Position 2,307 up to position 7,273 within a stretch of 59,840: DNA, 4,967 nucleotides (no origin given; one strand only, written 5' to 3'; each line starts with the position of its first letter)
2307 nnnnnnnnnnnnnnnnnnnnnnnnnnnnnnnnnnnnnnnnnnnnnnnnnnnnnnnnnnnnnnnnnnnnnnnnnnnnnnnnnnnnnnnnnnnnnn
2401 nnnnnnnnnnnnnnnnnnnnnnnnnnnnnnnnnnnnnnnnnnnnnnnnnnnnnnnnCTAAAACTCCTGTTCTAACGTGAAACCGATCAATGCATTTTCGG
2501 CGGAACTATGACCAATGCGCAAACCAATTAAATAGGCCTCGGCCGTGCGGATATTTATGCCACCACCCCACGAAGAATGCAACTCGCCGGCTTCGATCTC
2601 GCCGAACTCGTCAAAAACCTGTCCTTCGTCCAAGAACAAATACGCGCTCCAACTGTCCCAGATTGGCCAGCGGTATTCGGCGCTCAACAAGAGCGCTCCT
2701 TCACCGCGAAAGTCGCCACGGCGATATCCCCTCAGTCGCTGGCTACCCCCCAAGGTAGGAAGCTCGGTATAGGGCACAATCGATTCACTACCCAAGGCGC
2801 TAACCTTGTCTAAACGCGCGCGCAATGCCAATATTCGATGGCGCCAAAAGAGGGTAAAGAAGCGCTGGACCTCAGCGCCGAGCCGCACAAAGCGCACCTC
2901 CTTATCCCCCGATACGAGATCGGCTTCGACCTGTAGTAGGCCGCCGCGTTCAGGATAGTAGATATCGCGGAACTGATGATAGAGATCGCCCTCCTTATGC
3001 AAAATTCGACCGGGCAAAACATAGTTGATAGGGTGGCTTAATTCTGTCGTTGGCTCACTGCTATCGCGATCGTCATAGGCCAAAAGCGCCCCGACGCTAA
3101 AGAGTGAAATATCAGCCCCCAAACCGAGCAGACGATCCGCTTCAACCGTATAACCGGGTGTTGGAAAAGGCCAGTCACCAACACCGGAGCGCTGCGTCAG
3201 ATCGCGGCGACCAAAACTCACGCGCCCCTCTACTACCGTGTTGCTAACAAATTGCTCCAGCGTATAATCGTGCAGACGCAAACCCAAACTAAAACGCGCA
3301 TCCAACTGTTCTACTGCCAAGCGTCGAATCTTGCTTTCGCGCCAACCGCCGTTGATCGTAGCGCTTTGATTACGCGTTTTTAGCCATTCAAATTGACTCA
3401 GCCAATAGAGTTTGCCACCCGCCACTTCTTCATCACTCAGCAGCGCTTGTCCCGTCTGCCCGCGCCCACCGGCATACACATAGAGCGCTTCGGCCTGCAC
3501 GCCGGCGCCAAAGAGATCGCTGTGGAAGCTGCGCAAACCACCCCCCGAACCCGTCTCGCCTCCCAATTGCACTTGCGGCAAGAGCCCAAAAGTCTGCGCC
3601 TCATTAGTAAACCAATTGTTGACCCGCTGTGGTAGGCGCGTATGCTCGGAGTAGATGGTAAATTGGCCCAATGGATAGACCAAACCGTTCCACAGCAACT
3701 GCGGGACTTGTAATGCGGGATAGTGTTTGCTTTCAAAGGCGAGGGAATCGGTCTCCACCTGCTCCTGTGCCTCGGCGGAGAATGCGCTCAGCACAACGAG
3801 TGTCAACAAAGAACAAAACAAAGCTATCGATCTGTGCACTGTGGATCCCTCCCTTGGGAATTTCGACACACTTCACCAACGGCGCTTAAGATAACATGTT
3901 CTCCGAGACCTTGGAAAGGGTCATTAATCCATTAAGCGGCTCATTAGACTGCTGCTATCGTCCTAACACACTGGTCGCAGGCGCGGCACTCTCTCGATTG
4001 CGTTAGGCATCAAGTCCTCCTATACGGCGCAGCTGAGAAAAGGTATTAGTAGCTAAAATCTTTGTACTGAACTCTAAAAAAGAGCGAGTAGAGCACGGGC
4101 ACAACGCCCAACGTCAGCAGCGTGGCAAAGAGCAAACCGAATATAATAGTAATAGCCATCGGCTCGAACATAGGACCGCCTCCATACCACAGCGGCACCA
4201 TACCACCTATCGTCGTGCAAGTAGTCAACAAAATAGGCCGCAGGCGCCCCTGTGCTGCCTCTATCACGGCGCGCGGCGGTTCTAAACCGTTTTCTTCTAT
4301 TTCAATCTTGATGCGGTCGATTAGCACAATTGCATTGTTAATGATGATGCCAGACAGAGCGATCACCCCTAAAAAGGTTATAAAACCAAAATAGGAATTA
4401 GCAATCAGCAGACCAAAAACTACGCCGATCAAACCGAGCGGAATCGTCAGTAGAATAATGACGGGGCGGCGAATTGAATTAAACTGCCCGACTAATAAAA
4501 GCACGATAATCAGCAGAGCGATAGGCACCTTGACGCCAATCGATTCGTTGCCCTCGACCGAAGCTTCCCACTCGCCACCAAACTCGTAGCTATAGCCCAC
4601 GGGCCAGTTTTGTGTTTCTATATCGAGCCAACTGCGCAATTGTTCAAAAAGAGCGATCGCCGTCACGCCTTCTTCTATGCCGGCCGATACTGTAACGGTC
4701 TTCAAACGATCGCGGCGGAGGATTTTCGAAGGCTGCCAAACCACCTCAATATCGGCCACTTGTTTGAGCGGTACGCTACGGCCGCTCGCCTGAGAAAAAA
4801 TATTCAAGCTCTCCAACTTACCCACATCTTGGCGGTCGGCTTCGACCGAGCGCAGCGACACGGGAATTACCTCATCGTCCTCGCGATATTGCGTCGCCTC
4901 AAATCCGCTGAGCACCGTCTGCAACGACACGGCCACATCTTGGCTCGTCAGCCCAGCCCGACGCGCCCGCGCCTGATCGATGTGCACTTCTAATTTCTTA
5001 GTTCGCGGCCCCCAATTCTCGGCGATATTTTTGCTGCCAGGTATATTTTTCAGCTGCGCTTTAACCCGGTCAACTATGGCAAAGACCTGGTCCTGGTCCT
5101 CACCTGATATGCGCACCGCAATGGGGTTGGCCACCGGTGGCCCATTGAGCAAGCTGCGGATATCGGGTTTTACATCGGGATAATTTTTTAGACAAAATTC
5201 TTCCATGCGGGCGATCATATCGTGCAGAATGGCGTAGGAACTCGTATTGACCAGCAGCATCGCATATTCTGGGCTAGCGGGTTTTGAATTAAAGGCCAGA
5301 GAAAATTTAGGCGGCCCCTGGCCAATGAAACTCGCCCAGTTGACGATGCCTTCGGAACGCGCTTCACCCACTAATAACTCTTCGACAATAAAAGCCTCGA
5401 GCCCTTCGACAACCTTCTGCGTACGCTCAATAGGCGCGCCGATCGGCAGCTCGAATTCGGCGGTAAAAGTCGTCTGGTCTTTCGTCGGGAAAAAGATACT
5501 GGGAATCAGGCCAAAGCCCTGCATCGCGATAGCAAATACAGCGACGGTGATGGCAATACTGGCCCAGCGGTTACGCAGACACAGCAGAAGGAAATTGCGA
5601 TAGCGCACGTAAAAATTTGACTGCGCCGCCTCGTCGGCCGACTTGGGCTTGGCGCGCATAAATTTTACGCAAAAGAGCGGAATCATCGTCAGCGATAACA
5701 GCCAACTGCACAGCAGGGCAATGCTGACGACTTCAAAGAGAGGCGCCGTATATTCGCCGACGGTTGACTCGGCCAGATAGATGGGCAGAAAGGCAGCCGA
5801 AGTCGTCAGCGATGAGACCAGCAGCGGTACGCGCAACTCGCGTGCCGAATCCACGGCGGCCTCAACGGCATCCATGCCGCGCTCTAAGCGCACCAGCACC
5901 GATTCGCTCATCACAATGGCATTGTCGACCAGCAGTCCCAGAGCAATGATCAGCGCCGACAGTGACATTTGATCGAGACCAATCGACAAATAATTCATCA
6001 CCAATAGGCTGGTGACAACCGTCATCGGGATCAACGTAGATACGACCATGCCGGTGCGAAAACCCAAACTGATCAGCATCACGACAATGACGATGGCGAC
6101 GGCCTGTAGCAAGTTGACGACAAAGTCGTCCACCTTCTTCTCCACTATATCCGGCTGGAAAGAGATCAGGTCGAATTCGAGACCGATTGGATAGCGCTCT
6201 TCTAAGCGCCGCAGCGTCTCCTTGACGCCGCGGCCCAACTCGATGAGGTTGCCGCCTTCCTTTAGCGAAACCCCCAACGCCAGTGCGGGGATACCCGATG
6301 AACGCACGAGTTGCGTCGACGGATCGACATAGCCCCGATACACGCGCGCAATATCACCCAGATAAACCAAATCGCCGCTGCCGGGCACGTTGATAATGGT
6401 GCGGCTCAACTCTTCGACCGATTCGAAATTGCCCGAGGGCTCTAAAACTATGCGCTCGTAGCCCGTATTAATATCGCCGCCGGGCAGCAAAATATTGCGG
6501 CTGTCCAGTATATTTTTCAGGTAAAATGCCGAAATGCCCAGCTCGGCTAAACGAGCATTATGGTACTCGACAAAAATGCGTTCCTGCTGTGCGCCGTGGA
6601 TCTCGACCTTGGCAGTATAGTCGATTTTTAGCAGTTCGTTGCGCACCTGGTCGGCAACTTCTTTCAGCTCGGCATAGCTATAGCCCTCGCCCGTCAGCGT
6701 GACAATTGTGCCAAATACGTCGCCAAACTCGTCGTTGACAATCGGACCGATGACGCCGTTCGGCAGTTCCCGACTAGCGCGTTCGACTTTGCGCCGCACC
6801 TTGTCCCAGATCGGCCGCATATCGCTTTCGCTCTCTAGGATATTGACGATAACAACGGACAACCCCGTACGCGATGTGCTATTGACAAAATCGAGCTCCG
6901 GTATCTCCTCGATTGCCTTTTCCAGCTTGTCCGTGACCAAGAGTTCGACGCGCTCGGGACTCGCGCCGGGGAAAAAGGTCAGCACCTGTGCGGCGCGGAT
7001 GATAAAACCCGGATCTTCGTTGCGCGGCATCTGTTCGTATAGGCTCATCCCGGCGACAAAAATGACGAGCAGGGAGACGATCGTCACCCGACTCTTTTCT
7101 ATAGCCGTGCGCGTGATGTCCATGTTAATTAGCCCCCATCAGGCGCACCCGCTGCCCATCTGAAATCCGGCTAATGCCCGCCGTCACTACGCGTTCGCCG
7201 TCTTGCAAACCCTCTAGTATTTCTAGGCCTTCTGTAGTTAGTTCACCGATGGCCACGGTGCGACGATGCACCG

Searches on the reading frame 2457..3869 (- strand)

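Call 59: search_protein_families(library=pfam, proteins=[window:2457-3869:-], max_evalue=0.0001)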
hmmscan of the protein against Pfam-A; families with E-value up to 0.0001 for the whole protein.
window:2457-3869:- (470 aa): 1 family
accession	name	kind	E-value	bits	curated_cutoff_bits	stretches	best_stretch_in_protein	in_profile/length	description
PF01103.29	Omp85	-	2.8e-12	47.2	24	1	302-443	128-294/325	Omp85 superfamily domain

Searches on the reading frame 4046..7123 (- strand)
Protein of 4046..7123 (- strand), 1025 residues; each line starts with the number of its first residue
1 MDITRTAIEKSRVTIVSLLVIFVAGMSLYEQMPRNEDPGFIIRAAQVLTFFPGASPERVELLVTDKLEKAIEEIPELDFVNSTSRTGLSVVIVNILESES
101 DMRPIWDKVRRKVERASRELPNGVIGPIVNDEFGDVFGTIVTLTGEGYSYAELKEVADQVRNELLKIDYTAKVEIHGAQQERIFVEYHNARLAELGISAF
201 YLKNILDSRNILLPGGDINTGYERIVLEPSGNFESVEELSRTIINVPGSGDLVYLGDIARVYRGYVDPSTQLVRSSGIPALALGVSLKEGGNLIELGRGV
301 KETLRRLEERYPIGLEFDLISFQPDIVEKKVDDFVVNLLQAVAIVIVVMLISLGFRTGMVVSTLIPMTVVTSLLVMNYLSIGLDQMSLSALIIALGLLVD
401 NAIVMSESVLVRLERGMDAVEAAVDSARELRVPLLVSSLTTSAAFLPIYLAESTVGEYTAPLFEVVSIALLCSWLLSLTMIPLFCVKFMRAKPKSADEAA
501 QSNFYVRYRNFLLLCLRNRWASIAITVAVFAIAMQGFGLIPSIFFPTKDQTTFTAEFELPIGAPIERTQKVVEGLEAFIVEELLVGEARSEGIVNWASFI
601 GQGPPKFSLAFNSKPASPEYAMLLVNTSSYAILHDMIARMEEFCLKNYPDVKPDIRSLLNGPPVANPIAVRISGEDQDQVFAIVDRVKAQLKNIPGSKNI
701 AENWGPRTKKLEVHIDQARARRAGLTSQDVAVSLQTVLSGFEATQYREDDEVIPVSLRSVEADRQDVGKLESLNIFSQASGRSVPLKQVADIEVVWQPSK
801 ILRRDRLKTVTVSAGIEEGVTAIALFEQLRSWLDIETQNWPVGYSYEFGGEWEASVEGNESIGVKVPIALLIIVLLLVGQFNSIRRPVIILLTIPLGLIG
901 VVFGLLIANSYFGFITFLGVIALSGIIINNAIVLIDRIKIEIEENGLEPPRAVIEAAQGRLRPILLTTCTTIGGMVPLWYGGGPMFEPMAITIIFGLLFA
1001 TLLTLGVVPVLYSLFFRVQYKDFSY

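Call 59: search_protein_families(library=pfam, proteins=[window:4046-7123:-], max_evalue=0.0001)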
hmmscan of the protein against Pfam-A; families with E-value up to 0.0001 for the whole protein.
window:4046-7123:- (1025 aa): 2 families
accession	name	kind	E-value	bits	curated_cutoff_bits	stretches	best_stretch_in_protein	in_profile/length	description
PF00873.25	ACR_tran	-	3.7e-168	561.7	28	1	4-1015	2-1020/1021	AcrB/AcrD/AcrF family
PF03176.21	MMPL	-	1.1e-10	41.4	20.5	1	859-1015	142-302/333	MMPL family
